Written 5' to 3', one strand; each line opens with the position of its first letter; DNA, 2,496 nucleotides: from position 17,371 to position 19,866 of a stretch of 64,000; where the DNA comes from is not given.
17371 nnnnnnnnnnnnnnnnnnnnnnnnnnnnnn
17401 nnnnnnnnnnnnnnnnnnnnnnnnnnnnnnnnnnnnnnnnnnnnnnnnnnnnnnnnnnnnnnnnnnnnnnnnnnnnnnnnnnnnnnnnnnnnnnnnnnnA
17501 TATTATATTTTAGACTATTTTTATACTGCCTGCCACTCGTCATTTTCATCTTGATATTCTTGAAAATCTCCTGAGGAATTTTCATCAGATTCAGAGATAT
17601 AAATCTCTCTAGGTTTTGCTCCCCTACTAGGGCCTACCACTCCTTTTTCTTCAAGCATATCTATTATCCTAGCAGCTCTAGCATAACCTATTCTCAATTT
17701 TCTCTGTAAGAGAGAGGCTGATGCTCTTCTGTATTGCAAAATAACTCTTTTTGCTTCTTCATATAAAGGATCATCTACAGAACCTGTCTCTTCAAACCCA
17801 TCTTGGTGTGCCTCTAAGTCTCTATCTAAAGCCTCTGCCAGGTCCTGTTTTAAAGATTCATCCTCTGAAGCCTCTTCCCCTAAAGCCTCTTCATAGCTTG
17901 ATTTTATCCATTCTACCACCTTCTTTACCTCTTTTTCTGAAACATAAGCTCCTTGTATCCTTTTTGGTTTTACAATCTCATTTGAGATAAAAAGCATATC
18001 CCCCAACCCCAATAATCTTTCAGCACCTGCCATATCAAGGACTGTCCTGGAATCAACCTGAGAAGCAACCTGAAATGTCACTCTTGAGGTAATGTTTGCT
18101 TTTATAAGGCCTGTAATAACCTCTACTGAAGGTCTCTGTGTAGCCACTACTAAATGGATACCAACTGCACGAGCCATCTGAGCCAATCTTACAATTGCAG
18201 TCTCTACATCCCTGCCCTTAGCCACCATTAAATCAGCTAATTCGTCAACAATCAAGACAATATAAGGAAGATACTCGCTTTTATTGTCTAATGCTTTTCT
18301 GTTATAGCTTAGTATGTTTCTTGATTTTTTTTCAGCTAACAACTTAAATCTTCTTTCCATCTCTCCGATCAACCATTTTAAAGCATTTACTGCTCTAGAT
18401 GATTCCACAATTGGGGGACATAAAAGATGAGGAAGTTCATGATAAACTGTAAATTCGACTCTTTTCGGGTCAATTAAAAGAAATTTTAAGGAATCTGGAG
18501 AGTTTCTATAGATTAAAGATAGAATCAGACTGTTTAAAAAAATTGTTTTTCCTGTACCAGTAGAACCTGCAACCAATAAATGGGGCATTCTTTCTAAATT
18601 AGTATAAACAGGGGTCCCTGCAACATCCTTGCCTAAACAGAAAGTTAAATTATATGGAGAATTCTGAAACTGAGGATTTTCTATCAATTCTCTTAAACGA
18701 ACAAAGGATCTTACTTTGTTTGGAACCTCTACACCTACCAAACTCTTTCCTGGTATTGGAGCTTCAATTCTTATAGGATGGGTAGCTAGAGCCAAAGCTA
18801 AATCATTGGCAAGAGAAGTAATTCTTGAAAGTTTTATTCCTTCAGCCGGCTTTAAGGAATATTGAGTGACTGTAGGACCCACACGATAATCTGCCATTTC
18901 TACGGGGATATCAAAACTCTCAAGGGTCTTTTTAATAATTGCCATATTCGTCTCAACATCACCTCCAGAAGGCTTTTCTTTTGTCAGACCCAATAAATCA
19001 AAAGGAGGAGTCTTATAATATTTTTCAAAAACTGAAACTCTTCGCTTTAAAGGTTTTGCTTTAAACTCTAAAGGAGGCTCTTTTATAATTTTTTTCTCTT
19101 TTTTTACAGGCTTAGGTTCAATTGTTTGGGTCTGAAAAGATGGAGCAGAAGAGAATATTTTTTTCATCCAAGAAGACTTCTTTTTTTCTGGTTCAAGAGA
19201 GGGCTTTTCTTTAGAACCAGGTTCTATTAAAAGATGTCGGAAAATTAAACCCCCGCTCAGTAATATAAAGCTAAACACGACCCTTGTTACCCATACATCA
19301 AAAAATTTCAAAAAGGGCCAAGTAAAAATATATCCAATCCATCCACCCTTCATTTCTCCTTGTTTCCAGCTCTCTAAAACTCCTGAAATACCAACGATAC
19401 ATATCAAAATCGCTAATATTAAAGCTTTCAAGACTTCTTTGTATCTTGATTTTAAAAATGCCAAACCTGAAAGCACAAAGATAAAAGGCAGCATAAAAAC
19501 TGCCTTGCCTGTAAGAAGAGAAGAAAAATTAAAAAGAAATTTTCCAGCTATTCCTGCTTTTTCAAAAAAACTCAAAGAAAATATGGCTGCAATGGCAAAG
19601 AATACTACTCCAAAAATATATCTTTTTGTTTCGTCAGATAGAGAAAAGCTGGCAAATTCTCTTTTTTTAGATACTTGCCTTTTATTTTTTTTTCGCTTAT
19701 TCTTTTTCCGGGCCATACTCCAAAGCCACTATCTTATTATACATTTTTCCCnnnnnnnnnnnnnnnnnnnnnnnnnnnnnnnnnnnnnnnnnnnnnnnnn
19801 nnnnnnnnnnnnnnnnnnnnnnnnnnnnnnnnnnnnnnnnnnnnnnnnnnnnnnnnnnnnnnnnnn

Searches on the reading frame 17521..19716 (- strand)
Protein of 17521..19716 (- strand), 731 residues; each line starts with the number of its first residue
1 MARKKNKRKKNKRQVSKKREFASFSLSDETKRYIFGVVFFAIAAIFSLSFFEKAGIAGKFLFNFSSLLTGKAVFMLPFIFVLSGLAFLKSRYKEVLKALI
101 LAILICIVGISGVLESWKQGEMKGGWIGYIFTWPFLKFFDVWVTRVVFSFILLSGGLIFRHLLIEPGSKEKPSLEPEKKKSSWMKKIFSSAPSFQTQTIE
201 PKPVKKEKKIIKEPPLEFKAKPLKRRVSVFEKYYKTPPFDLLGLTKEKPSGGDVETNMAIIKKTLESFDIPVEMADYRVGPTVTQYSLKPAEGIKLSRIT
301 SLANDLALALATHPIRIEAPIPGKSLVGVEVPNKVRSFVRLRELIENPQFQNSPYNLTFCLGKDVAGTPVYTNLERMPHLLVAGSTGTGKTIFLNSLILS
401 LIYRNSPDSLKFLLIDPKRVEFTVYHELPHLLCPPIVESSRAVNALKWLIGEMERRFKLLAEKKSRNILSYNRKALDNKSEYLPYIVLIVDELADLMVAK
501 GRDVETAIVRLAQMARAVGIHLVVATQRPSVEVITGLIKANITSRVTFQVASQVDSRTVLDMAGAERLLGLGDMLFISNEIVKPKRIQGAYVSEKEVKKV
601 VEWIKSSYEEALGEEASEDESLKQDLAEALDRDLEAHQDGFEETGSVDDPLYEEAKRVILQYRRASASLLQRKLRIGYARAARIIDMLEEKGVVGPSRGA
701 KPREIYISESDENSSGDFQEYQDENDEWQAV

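Call 5: search_protein_families(library=ncbifam, proteins=[window:17521-19716:-], max_evalue=0.1)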
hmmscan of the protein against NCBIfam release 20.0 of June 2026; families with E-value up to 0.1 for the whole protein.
window:17521-19716:- (731 aa): 13 families
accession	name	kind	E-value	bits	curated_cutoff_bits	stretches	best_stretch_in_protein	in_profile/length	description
NF007615.0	PRK10263.1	equivalog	6.2e-124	415.1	1566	2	259-475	892-1108/1355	DNA translocase FtsK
TIGR03928.1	T7_EssCb_Firm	equivalog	3.1e-32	111.2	778.4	1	378-566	470-659/1296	type VII secretion protein EssC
TIGR03924.1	T7SS_EccC_a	equivalog_domain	1.4e-28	100.1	509.15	1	378-594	451-671/673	type VII secretion protein EccCa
TIGR03925.1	T7SS_EccC_b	equivalog_domain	4.2e-18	64.9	346.55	2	356-424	341-408/564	type VII secretion protein EccCb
NF041214.1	plasmid_TraB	equivalog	1.2e-10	40.5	800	1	379-560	250-419/639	plasmid transfer protein TraB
TIGR03743.1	SXT_TraD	subfamily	9.3e-06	24.4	366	1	368-419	165-213/636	conjugative transfer system coupling protein TraD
NF042943.1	HerA_antiphage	equivalog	2.3e-05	23.1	800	1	503-560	457-512/566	anti-phage-associated helicase HerA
NF041017.1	DNA_import_CedB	equivalog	0.00014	20.6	700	1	359-401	254-299/590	DNA import protein CedB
NF040937.1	HerA_Thermprot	equivalog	0.0055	15.2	800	1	466-562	331-426/487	DNA double-strand break repair helicase HerA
NF040819.1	helicase_HerA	equivalog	0.021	13.4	970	1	461-531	376-450/561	DNA double-strand break repair helicase HerA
NF042944.1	HerA_antiphage_2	equivalog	0.035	12.8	850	0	499-535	446-484/576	anti-phage-associated helicase HerA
NF001679.0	PRK00440.1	equivalog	0.04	13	303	1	371-398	33-60/322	replication factor C small subunit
TIGR00929.1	VirB4_CagE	subfamily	0.055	11.6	643.1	1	366-401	420-461/792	VirB4 family type IV secretion/conjugal transfer ATPase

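Call 6: search_protein_families(library=pfam, proteins=[window:17521-19716:-], max_evalue=0.01)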
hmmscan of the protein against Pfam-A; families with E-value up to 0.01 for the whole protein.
window:17521-19716:- (731 aa): 7 families
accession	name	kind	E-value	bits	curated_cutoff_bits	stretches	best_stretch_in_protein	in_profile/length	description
PF01580.24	FtsK_SpoIIIE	-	9.4e-60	202.2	24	1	340-531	1-221/221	FtsK/SpoIIIE family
PF17854.6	FtsK_alpha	-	7.4e-28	97.2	22.9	1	237-333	2-101/101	FtsK alpha domain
PF09397.16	FtsK_gamma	-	1.9e-27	95.2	30.6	1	648-707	3-62/63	Ftsk gamma domain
PF01935.23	DUF87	-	1.7e-05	25.5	23.2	1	366-426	10-68/220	Helicase HerA, central domain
PF05729.18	NACHT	-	0.0051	17.1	26.7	0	381-556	4-132/167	NACHT domain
PF05621.17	TniB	-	0.0059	16.5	22.4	0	374-394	32-52/189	Bacterial TniB protein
PF00270.35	DEAD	-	0.0076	16.4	26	0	379-512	16-146/167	DEAD/DEAH box helicase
